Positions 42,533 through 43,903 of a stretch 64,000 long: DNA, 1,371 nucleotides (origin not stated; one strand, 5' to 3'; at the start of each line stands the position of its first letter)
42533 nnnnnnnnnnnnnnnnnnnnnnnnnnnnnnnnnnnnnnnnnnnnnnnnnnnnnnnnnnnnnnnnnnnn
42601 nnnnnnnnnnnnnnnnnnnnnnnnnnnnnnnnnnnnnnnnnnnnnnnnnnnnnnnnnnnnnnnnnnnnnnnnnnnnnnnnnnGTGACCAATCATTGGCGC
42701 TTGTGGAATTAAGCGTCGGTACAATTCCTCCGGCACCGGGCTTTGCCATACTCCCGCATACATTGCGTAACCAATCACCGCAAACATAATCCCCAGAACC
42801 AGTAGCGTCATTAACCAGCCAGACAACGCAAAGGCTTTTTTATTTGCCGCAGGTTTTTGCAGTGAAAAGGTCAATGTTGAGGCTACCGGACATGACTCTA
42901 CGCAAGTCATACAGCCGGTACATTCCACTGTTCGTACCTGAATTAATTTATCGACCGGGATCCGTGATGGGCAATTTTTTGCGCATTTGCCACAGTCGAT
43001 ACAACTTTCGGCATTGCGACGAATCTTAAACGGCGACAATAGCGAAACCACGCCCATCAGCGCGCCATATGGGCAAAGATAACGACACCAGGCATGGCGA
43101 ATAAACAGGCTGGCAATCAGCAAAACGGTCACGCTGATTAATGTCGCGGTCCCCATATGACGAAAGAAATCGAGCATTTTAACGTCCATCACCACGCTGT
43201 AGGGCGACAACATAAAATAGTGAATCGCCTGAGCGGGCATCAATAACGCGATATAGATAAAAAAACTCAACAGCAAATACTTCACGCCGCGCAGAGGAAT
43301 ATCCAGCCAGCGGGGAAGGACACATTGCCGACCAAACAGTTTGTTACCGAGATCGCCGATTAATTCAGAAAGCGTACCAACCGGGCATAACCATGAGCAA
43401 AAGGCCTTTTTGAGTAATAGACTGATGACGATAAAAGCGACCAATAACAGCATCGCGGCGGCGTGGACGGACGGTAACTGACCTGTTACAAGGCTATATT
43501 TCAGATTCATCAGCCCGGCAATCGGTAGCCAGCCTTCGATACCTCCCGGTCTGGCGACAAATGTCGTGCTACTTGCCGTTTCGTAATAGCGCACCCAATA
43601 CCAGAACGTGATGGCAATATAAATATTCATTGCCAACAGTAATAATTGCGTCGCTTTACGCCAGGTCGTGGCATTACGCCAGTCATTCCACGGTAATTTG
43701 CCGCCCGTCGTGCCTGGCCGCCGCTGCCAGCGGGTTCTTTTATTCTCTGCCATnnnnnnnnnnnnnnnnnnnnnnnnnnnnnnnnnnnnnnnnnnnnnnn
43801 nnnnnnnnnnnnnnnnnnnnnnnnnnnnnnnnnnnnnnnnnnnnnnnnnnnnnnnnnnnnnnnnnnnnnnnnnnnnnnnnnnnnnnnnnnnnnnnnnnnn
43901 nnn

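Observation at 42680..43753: Orphan NapH-like polyferredoxin yccM beside the tor locus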

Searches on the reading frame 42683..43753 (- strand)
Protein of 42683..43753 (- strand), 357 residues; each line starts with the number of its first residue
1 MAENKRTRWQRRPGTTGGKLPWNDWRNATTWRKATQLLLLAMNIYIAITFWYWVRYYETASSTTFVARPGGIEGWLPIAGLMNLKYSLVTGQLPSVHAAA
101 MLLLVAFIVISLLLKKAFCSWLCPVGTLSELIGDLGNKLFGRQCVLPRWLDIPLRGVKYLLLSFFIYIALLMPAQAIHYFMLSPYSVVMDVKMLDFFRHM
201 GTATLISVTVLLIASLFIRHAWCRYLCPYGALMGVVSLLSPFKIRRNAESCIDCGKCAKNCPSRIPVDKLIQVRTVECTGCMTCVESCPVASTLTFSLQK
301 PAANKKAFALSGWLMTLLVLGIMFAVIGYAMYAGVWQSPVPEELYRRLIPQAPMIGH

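Call 5: search_protein_families(proteins=[window:42683-43753:-], library=ncbifam, max_evalue=0.01)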
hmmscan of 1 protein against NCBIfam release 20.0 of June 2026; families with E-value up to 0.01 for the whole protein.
window:42683-43753:- (357 aa): 34 families (the best 25 are shown)
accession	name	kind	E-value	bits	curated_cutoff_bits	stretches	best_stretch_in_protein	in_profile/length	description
NF007013.0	PRK09477.1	equivalog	1.2e-26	93.5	234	1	30-299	26-279/286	quinol dehydrogenase ferredoxin subunit NapH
TIGR02163.1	napH_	subfamily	1.1e-24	87.4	213.05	1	87-291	51-249/255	NapH/MauN family ferredoxin-type protein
NF046105.1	TransRegNosR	equivalog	3.5e-21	75.2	1000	1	101-284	481-661/680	transcriptional regulator NosR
TIGR01944.1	rnfB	subfamily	9.6e-09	35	68.7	1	248-293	112-160/190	RnfABCDGE type electron transport complex subunit B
TIGR02745.1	ccoG_rdxA_fixG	equivalog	1.7e-08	33.9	316.7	2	98-233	56-194/435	cytochrome c oxidase accessory protein CcoG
NF038196.1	ferrodoxin_EFR1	subfamily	2.4e-07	31.1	75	1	248-292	183-228/242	EFR1 family ferrodoxin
NF045874.1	Vhu_polyferre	exception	1.2e-06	27.5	600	1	222-291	37-102/381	F420-non-reducing hydrogenase associated-polyferredoxin VhuB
NF058577.1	FdxA_fam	equivalog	3.1e-06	27.3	65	2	222-263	14-50/52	4Fe-4S ferredoxin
NF007204.0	PRK09625.1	equivalog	3.7e-06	27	125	1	247-301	57-114/133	pyruvate flavodoxin oxidoreductase subunit delta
TIGR02700.1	flavo_MJ0208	hypoth_equivalog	1.7e-05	24.2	251.35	1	227-291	128-192/234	dihydromethanopterin reductase (acceptor)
NF003475.0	PRK05113.1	equivalog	9.1e-05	22.4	203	1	248-293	112-160/190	electron transport complex subunit RsxB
TIGR04395.1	cutC_activ_rSAM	equivalog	0.00014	21.3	360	1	242-291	47-101/309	choline TMA-lyase-activating enzyme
NF005503.0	PRK07118.1-2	equivalog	0.00014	21.2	252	1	250-291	139-182/292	RnfABCDGE type electron transport complex subunit B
NF006183.0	PRK08318.1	equivalog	0.00018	20.4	335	1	246-302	339-403/422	NAD-dependent dihydropyrimidine dehydrogenase subunit PreA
NF005504.0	PRK07118.1-3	equivalog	0.00024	20.5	437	1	248-304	218-278/293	Fe-S cluster domain-containing protein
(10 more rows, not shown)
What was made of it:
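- On NapH / NapH-MauN family: 93.5 and 87.4 bits (call 5)
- Closest known: CcoG/FixG/RdxA cupric reductase. Different: 33.9 bits against a cut-off of 316.7 (call 5).
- NapH is the best family match, 93.5 bits over residues 30-299 (call 5). The scores are far below the NapH and NapH/MauN cut-offs (call 5).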

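Call 7: profile_search(protein=window:42683-43753:-)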
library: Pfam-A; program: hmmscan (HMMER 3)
A. the first sequence (357 residues): domains with independent E <= 10: 32; with E <= 0.001: 10
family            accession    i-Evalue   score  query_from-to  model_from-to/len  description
Fer4_5            PF12801.12    2.1e-14    53.7      97-142         2-47/48  4Fe-4S binding domain
Fer4_5            PF12801.12      2e-09    37.7     201-246         2-47/48  4Fe-4S binding domain
Fer4_21           PF14697.11    3.6e-08    33.9     248-293         5-56/59  4Fe-4S dicluster domain
Fer4_10           PF13237.11    5.3e-08    33.1     243-289         1-53/53  4Fe-4S dicluster domain
Fer4_6            PF12837.12      2e-05    24.8     244-264         2-22/24  4Fe-4S binding domain
Fer4_9            PF13187.11    8.2e-05    23.0     251-290         2-49/52  4Fe-4S dicluster domain
Fer4_2            PF12797.12    0.00016    21.8     244-263         3-22/22  4Fe-4S binding domain
Fer4_9            PF13187.11    0.00018    21.9     223-264         8-50/52  4Fe-4S dicluster domain
Fer4              PF00037.32     0.0006    20.0     246-263         3-20/24  4Fe-4S binding domain
Fer4_7            PF12838.12    0.00072    20.4     223-264         8-51/52  4Fe-4S dicluster domain
Fer4              PF00037.32     0.0015    18.7     277-290         7-20/24  4Fe-4S binding domain
Fer4_18           PF13746.11     0.0017    19.0     246-289        56-96/114  4Fe-4S dicluster domain
Fer4_7            PF12838.12     0.0039    18.1     278-290         2-50/52  4Fe-4S dicluster domain
Fer4_8            PF13183.11     0.0043    18.0     277-306         4-33/68  4Fe-4S dicluster domain
Fer4_6            PF12837.12     0.0087    16.4     278-290         9-21/24  4Fe-4S binding domain
Fer4_3            PF12798.12      0.023    15.9     278-290         1-13/15  4Fe-4S binding domain
Fer4_4            PF12800.12       0.03    15.1     278-290         4-16/17  4Fe-4S binding domain
Fer4_17           PF13534.11      0.036    15.1     246-265        41-60/61  4Fe-4S dicluster domain
Fer4_2            PF12797.12      0.081    13.4     278-290        10-22/22  4Fe-4S binding domain
LdpA_Fe-S-bd      PF25160.1       0.093    13.0     223-264         9-41/49  LdpA Fe-S cluster-binding domain
Fer4_4            PF12800.12       0.11    13.4     249-262         2-15/17  4Fe-4S binding domain
Fer4_3            PF12798.12       0.12    13.8     251-264         1-14/15  4Fe-4S binding domain
Fer4_8            PF13183.11       0.12    13.3     248-263         2-17/68  4Fe-4S dicluster domain
Fer4_9            PF13187.11       0.17    12.4     278-291         2-15/52  4Fe-4S dicluster domain
Fer4_22           PF17179.9        0.26    12.6     242-265        72-95/95  4Fe-4S dicluster domain
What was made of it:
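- Closest known: NapH. Same: It is the best-scoring curated family, aligning over residues 30-299 (calls 5, 7).
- Checked: Pfam finds two Fer4_5 (PF12801) modules and a 4Fe-4S dicluster domain (call 7).
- The family relatives are respiratory or redox membrane proteins (calls 5, 7).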
